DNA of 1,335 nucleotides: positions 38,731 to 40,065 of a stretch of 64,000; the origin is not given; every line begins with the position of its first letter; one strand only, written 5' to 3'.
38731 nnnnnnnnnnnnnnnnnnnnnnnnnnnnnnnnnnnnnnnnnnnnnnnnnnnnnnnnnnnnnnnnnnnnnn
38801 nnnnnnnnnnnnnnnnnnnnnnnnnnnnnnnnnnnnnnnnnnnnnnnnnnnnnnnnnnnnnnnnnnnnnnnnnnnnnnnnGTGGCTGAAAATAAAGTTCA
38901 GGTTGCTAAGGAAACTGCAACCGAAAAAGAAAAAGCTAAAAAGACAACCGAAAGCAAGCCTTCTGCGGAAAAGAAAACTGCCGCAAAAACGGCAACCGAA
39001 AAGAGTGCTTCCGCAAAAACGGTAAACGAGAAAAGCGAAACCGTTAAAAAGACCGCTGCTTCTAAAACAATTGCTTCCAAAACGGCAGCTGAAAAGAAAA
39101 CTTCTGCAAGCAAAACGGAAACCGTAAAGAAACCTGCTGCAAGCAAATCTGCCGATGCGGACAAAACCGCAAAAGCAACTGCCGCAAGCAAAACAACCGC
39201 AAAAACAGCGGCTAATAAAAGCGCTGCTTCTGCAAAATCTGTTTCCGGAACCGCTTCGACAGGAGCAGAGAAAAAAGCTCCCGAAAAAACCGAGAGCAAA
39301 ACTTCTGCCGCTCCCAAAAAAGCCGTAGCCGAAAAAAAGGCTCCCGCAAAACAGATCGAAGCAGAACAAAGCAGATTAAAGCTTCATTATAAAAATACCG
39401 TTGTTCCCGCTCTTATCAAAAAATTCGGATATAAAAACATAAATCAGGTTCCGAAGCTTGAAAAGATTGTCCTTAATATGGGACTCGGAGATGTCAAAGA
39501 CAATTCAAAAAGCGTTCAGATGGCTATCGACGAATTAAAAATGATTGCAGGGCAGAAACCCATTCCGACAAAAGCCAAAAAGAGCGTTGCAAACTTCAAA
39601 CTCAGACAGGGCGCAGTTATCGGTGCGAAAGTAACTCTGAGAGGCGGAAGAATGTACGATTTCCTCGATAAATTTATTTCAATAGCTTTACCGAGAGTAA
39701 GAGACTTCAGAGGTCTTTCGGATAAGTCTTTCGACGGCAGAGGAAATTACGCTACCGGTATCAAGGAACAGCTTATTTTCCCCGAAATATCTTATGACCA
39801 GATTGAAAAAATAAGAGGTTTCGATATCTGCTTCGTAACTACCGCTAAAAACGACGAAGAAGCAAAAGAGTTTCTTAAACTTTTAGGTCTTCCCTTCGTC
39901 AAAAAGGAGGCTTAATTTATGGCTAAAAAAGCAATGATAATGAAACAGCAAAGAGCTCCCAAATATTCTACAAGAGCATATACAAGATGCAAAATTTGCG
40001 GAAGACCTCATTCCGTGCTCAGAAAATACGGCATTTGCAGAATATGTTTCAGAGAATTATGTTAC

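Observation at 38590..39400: Low-complexity Lys/Ala/Thr-rich segment spanning the rplX-rplE junction extends both L24 and L5; L24 also gains a Cys4 motif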

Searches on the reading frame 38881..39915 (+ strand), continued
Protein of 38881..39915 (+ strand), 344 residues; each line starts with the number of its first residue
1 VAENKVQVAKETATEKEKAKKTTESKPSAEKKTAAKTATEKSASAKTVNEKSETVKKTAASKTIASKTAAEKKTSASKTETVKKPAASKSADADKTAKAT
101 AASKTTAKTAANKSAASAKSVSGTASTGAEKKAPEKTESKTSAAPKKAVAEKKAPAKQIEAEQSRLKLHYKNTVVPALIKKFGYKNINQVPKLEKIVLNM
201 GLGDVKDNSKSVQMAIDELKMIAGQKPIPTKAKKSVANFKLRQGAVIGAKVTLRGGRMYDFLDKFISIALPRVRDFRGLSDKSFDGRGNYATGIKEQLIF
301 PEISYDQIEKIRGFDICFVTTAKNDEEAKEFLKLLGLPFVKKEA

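Call 21: find_encoding_contigs(protein=P0020, flank=2500, max_places=1)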
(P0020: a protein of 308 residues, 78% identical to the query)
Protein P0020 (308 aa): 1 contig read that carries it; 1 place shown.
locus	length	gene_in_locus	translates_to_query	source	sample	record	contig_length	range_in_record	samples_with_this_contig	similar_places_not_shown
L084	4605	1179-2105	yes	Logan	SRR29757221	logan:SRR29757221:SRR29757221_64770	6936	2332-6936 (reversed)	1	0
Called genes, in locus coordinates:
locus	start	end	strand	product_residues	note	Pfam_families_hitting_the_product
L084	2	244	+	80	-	?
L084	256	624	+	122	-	PF00238:Ribosomal_L14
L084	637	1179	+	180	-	PF00467:KOW (weak), PF17136:ribosomal_L24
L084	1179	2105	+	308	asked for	PF00281:Ribosomal_L5, PF00673:Ribosomal_L5_C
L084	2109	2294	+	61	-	PF00253:Ribosomal_S14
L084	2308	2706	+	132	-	PF00410:Ribosomal_S8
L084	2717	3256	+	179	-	PF00347:Ribosomal_L6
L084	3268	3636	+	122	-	PF00861:Ribosomal_L18p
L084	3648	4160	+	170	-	PF00333:Ribosomal_S5, PF03719:Ribosomal_S5_C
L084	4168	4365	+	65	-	PF00327:Ribosomal_L30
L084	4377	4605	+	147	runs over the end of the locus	PF00828:Ribosomal_L27A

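Call 22: find_encoding_contigs(protein=P0021, flank=2500, max_places=1)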
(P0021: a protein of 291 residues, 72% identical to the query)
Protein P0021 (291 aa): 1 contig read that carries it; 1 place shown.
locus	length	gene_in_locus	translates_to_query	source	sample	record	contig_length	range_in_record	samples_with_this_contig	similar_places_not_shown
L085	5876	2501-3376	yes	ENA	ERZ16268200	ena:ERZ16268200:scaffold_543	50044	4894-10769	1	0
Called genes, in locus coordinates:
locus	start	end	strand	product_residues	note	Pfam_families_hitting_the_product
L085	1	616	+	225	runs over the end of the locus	PF07650:KH_2, PF05316:VAR1 (faint), PF00189:Ribosomal_S3_C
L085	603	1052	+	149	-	PF00252:Ribosomal_L16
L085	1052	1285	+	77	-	PF00831:Ribosomal_L29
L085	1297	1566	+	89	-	PF00366:Ribosomal_S17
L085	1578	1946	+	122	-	PF00238:Ribosomal_L14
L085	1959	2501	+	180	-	PF00467:KOW (weak), PF17136:ribosomal_L24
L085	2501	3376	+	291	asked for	PF00281:Ribosomal_L5, PF00673:Ribosomal_L5_C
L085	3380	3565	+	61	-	PF00253:Ribosomal_S14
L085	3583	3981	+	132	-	PF00410:Ribosomal_S8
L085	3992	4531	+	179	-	PF00347:Ribosomal_L6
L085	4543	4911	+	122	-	PF00861:Ribosomal_L18p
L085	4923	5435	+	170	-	PF00333:Ribosomal_S5, PF03719:Ribosomal_S5_C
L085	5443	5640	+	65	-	PF00327:Ribosomal_L30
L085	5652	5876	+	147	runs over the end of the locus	PF00828:Ribosomal_L27A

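Call 23: find_encoding_contigs(protein=P0028, flank=2500, max_places=1)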
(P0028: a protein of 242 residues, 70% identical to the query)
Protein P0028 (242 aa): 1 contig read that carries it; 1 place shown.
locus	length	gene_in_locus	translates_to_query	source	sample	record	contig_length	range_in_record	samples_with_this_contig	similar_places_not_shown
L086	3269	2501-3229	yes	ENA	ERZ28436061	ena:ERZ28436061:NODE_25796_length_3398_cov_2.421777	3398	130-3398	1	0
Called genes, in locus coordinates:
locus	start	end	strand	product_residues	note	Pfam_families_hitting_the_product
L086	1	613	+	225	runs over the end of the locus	PF05316:VAR1 (faint), PF07650:KH_2, PF00189:Ribosomal_S3_C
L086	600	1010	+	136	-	PF00252:Ribosomal_L16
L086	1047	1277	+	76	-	PF00831:Ribosomal_L29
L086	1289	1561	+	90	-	PF00366:Ribosomal_S17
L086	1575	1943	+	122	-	PF00238:Ribosomal_L14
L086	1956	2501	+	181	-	PF00467:KOW, PF17136:ribosomal_L24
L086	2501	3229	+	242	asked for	PF00281:Ribosomal_L5, PF00673:Ribosomal_L5_C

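Call 24: find_encoding_contigs(protein=P0031, flank=2500, max_places=1)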
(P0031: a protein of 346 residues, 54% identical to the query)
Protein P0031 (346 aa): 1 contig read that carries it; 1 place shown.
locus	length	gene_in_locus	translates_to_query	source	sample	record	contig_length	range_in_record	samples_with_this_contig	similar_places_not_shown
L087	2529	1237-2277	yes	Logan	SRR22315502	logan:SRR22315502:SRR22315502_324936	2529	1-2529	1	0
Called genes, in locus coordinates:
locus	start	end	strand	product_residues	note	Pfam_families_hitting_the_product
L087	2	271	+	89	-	?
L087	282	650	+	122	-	PF00238:Ribosomal_L14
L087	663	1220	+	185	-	PF22682:Ribosomal_uL24m-like (weak), PF00467:KOW (weak), PF17136:ribosomal_L24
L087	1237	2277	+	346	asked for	PF00281:Ribosomal_L5, PF00673:Ribosomal_L5_C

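Call 45: find_encoding_contigs(protein=P0057, flank=2000, max_places=1)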
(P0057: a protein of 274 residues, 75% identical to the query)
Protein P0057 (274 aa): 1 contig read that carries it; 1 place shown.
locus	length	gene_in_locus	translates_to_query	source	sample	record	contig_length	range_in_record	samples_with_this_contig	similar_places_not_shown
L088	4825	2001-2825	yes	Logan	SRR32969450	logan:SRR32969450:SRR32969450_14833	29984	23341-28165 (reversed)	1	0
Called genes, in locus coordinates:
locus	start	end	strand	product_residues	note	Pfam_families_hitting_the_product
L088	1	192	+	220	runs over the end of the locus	PF07650:KH_2, PF00189:Ribosomal_S3_C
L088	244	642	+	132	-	PF00252:Ribosomal_L16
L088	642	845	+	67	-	PF00831:Ribosomal_L29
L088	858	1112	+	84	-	PF00366:Ribosomal_S17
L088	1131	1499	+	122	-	PF00238:Ribosomal_L14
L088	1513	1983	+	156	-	PF00467:KOW, PF17136:ribosomal_L24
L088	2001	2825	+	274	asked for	PF00281:Ribosomal_L5, PF00673:Ribosomal_L5_C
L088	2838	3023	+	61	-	PF00253:Ribosomal_S14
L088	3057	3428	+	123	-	PF00410:Ribosomal_S8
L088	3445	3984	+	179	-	PF00347:Ribosomal_L6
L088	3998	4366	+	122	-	PF00861:Ribosomal_L18p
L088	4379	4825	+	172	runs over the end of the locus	PF00333:Ribosomal_S5, PF03719:Ribosomal_S5_C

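Call 46: find_encoding_contigs(protein=P0072, flank=2000, max_places=1)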
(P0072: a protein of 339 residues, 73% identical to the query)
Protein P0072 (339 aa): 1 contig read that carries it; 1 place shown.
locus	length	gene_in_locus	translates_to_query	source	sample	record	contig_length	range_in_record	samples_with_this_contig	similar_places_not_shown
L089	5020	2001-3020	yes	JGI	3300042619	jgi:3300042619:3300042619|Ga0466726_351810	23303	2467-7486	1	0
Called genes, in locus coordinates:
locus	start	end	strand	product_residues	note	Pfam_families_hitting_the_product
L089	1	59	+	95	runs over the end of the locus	PF00831:Ribosomal_L29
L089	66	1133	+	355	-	PF00366:Ribosomal_S17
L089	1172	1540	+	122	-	PF00238:Ribosomal_L14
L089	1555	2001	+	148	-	PF17136:ribosomal_L24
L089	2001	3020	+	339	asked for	PF00281:Ribosomal_L5, PF00673:Ribosomal_L5_C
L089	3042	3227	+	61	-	PF00253:Ribosomal_S14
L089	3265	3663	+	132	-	PF00410:Ribosomal_S8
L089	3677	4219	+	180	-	PF00347:Ribosomal_L6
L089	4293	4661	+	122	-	PF00861:Ribosomal_L18p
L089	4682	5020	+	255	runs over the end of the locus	PF00333:Ribosomal_S5, PF03719:Ribosomal_S5_C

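Call 47: find_encoding_contigs(protein=P0073, flank=2000, max_places=1)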
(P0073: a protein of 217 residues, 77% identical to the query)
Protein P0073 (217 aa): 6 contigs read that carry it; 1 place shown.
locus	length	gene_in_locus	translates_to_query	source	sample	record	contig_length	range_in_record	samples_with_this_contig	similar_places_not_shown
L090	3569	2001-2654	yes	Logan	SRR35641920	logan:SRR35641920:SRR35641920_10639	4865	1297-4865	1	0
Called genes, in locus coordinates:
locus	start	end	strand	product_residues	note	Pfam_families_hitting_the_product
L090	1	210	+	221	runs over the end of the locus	PF07650:KH_2, PF00189:Ribosomal_S3_C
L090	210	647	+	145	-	PF00252:Ribosomal_L16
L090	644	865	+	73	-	PF00831:Ribosomal_L29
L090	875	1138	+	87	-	PF00366:Ribosomal_S17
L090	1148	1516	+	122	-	PF00238:Ribosomal_L14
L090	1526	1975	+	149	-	PF00467:KOW, PF17136:ribosomal_L24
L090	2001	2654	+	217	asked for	PF00281:Ribosomal_L5, PF00673:Ribosomal_L5_C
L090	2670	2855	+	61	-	PF00253:Ribosomal_S14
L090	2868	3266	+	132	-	PF00410:Ribosomal_S8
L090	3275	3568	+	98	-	?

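Call 66: predict_structure(alignment_id=A2)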
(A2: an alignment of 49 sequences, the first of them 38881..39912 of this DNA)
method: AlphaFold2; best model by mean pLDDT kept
length: 344 residues; sequences in the alignment: 49
mean_pLDDT: 58.2   pTM: 0.50
mean pLDDT of the five models: 58.2, 55.8, 55.4, 54.3, 54.2
residues with pLDDT >= 90: 26; 70-90: 127; 50-70: 28; < 50: 163
segments of 3 or more residues with pLDDT < 50: 1-161
pLDDT, mean of each block of 10 residues (from residue 1): 43 34 31 29 32 30 30 32 29 30 31 31 29 29 32 42 70 87 86 91 74 83 88 82 86 89 83 72 86 72 60 86 89 85 49
secondary structure, 60 per line:
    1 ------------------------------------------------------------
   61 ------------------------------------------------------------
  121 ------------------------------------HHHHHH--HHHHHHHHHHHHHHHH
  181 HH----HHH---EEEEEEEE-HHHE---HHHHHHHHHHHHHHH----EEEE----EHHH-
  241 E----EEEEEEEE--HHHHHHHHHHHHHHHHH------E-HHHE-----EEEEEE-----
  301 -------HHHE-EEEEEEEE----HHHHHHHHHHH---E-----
elements in order: H157-162 H165-182 E193-200 H209-223 E228-231 E246-253 H256-272 E290-295 E313-320 H325-335

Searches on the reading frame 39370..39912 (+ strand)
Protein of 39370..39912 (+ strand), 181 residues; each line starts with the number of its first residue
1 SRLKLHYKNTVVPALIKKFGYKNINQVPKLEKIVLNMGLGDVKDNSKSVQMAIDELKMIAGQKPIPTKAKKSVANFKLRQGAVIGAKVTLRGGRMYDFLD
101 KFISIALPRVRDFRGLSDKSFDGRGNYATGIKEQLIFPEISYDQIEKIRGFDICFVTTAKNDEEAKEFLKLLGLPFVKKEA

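Call 76: search_protein_representatives(protein=window:39370-39912:+)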
Query: 181 residues. Proteins with E-value up to 0.001 (for the whole library): 10436; up to 1e-10: 5327; up to 1e-30: 1152. The best 150 are listed.
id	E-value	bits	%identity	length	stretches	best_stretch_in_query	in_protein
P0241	2.2e-74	265.2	70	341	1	2-176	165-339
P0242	3.9e-69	248.1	65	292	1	2-177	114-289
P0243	2.5e-67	242.3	60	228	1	10-178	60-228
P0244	1.4e-65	236.6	65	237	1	2-165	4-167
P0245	3.7e-65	235.2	59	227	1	2-177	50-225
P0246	4.1e-65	235.1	60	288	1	2-179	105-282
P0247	9.7e-65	233.8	60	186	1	3-178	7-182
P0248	1.1e-64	233.6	60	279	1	2-175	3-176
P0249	1.3e-64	233.4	62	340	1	1-176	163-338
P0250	1.5e-64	233.2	64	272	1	1-167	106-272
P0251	3.2e-64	232.2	61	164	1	16-178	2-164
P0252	6.0e-64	231.3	60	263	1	2-178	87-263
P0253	7.0e-63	227.8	59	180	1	2-178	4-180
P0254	8.8e-63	227.5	63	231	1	2-169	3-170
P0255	1.7e-62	226.5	56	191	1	2-180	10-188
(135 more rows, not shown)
